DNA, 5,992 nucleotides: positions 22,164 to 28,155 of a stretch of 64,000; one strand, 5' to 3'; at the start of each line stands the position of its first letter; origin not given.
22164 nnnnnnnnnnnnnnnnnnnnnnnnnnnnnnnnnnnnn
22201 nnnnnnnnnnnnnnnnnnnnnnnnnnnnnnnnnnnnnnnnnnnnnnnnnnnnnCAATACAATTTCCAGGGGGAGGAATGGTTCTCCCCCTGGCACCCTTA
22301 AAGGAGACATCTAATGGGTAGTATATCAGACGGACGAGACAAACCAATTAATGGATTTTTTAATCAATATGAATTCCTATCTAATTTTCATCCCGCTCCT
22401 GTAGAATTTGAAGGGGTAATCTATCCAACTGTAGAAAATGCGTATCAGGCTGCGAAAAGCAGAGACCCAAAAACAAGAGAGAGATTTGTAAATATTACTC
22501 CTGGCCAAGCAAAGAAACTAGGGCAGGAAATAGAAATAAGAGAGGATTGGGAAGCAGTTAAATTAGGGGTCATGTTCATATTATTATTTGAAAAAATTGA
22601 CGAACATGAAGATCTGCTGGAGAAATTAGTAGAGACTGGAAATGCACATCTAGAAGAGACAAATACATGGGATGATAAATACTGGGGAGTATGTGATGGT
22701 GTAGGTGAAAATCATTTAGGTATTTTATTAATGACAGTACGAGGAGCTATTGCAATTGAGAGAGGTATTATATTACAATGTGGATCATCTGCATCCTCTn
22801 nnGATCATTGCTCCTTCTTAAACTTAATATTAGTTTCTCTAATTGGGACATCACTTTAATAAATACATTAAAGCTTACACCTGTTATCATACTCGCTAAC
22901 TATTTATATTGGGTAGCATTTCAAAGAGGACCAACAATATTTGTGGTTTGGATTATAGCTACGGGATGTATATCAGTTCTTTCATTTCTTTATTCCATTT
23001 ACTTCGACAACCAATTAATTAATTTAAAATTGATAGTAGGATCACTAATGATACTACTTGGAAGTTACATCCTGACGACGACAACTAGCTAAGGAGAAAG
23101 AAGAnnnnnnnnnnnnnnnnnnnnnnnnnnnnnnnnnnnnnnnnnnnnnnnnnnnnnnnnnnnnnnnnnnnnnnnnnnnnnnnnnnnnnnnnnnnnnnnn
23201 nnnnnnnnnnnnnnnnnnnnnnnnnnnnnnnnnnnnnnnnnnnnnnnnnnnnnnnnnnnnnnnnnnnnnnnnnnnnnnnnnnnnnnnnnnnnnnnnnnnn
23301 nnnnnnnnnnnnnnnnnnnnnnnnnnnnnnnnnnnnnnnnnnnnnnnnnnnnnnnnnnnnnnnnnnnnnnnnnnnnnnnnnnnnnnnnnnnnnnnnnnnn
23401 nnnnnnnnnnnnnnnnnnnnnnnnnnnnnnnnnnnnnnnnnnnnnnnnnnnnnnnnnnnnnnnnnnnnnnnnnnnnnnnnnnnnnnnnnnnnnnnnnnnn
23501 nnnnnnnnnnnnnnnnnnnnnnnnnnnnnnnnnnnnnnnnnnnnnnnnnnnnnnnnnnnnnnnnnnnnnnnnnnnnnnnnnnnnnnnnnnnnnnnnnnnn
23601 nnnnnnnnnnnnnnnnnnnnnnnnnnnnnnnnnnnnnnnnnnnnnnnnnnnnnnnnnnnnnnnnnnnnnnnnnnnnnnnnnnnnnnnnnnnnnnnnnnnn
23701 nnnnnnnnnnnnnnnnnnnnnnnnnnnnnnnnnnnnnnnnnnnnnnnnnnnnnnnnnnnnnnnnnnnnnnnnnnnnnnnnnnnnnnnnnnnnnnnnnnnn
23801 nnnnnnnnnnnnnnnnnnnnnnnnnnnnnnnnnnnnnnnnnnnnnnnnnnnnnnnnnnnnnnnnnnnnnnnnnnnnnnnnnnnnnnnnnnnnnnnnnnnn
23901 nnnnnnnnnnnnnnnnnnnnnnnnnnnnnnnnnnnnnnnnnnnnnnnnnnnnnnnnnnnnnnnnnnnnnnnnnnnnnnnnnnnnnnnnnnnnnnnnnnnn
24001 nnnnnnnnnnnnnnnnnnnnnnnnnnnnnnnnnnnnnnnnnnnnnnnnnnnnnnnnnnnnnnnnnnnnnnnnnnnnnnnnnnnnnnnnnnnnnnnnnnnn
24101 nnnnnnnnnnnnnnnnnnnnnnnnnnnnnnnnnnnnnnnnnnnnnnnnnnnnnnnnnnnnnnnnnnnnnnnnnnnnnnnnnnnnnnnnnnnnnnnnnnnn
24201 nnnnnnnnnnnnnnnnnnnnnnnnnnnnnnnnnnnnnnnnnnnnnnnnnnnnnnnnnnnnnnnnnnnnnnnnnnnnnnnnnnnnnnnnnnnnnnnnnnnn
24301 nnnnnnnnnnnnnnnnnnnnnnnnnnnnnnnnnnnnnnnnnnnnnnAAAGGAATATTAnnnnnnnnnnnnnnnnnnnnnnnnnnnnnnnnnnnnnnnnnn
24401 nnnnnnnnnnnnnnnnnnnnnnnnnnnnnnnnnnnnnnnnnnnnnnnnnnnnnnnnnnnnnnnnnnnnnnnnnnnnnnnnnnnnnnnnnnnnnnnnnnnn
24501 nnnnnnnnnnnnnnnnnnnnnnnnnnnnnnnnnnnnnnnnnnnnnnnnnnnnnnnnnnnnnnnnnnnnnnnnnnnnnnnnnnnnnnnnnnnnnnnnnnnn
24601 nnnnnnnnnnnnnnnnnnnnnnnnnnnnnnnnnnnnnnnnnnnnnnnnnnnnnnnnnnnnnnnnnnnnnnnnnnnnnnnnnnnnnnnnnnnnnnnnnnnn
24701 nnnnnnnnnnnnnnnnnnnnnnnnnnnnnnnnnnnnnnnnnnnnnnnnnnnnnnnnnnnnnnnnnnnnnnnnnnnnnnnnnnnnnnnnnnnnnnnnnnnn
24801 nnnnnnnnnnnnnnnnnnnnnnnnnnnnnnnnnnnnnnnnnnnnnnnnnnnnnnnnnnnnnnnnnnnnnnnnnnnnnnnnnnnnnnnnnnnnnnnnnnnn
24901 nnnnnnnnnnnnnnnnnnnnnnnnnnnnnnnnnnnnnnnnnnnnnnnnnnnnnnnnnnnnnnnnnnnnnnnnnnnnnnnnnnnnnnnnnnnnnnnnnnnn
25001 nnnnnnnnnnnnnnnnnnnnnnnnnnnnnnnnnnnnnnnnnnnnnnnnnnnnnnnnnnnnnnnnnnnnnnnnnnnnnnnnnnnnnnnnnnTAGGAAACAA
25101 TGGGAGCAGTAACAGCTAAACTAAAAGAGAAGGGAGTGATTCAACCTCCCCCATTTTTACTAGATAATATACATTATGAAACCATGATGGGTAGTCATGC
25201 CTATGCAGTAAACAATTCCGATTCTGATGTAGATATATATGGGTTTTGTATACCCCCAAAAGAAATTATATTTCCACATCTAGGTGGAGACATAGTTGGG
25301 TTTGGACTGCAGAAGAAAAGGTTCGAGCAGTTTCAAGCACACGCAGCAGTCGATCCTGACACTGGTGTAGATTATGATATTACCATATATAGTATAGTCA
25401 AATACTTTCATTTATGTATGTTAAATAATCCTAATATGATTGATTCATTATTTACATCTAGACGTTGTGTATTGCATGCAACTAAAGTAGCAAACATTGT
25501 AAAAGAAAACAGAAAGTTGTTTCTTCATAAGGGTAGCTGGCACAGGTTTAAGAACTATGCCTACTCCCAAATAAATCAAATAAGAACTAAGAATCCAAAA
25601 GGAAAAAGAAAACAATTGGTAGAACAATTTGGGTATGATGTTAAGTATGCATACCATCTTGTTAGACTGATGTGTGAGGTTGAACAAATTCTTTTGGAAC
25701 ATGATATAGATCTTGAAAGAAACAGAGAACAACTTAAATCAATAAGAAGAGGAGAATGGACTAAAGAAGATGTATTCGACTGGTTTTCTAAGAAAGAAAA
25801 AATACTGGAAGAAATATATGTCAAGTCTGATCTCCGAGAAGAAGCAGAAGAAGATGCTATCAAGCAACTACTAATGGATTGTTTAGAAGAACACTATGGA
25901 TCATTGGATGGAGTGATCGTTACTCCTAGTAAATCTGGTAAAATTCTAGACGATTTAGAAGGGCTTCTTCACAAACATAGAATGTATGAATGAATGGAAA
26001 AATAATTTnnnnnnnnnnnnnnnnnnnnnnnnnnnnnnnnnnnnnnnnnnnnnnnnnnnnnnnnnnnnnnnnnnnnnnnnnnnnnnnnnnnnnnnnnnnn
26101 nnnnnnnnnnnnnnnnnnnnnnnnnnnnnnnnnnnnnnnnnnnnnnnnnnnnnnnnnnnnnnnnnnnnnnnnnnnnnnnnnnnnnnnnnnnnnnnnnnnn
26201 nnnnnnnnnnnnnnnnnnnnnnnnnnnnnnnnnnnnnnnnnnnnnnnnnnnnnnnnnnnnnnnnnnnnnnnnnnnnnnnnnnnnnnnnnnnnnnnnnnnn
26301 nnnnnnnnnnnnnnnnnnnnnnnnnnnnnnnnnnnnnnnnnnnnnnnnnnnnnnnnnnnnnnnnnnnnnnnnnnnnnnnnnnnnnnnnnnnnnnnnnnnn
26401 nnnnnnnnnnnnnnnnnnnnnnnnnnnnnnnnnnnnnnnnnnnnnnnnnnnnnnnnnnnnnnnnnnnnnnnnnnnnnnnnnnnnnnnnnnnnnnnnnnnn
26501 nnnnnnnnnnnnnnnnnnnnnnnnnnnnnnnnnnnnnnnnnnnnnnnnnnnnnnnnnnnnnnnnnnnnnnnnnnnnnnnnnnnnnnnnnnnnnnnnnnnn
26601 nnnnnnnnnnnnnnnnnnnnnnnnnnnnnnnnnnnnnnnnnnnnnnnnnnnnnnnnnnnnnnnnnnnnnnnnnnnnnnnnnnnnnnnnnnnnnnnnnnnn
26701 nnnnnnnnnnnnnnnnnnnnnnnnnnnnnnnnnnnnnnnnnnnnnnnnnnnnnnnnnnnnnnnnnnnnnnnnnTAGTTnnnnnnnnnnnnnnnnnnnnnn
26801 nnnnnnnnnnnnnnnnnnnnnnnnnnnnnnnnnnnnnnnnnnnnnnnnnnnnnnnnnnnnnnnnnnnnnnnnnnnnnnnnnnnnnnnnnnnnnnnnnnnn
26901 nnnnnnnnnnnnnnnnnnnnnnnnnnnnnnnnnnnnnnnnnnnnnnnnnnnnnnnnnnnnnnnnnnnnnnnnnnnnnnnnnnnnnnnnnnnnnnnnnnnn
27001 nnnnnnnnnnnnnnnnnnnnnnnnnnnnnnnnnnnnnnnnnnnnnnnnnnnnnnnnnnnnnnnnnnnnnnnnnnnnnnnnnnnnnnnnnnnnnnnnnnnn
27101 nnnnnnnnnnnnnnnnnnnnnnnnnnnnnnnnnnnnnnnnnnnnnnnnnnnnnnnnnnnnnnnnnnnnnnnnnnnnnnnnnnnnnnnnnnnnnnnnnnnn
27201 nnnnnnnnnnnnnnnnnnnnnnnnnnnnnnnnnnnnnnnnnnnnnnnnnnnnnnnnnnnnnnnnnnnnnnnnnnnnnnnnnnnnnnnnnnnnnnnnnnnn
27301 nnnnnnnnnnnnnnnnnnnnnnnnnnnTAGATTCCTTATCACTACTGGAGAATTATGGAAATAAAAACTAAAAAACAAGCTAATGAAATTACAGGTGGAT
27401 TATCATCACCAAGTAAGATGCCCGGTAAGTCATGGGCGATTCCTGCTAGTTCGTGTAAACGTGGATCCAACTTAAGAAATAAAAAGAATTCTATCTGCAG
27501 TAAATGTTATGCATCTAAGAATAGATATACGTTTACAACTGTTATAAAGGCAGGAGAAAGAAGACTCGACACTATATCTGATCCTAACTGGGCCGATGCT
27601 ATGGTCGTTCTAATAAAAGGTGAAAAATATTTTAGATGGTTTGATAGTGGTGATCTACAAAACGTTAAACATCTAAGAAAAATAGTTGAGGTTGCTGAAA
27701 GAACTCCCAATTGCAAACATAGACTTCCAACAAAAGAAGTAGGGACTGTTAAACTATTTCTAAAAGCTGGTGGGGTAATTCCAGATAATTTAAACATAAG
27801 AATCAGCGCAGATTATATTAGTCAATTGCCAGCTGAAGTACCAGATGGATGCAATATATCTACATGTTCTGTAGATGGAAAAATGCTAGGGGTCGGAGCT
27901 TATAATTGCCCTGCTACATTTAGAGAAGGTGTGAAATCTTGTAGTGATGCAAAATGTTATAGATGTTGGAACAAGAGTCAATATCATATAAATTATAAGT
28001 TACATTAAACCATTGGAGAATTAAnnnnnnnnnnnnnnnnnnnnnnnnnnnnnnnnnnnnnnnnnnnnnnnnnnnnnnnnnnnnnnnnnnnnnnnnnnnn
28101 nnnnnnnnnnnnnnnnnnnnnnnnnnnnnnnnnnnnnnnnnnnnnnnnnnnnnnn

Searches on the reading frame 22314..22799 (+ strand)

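Call 73: search_protein_families(library=pfam, proteins=[window:22314-22799:+], max_evalue=0.001)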
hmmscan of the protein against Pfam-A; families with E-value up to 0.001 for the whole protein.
window:22314-22799:+ (162 aa): 2 families
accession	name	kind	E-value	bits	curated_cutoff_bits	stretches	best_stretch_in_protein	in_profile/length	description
PF08719.17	NADAR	-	3e-22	80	35.1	1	18-146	9-162/163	NADAR domain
PF08010.17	Phage_30_3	-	0.00095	19.4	36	0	22-73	7-58/138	Bacteriophage protein GP30.3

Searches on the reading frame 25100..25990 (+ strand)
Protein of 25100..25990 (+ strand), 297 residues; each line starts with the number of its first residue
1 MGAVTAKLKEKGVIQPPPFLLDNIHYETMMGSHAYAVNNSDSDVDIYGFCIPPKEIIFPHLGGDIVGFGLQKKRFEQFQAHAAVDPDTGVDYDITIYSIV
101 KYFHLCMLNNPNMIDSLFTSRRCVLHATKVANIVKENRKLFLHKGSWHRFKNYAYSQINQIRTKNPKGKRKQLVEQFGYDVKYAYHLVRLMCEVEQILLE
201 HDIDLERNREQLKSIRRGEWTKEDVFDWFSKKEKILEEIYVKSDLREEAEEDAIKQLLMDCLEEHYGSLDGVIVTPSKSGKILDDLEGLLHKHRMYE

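Call 42: search_protein_families(library=phrogs, proteins=[window:25100-25990:+], max_evalue=0.0001)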
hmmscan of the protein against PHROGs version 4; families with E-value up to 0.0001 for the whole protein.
window:25100-25990:+ (297 aa): 1 family
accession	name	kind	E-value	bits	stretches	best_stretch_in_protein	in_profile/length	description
phrog_388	-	DNA, RNA and nucleotide metabolism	4.5e-41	142.1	1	20-272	34-340/351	nucleotidyltransferase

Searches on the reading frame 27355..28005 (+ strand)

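Call 74: search_protein_families(library=pfam, proteins=[window:27355-28005:+], max_evalue=0.001)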
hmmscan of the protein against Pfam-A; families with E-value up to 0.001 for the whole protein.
window:27355-28005:+ (217 aa): 1 family
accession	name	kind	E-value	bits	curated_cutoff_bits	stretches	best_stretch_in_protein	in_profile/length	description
PF17338.8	GP88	-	9e-22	78.5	24.4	1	15-176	21-187/230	Gene product 88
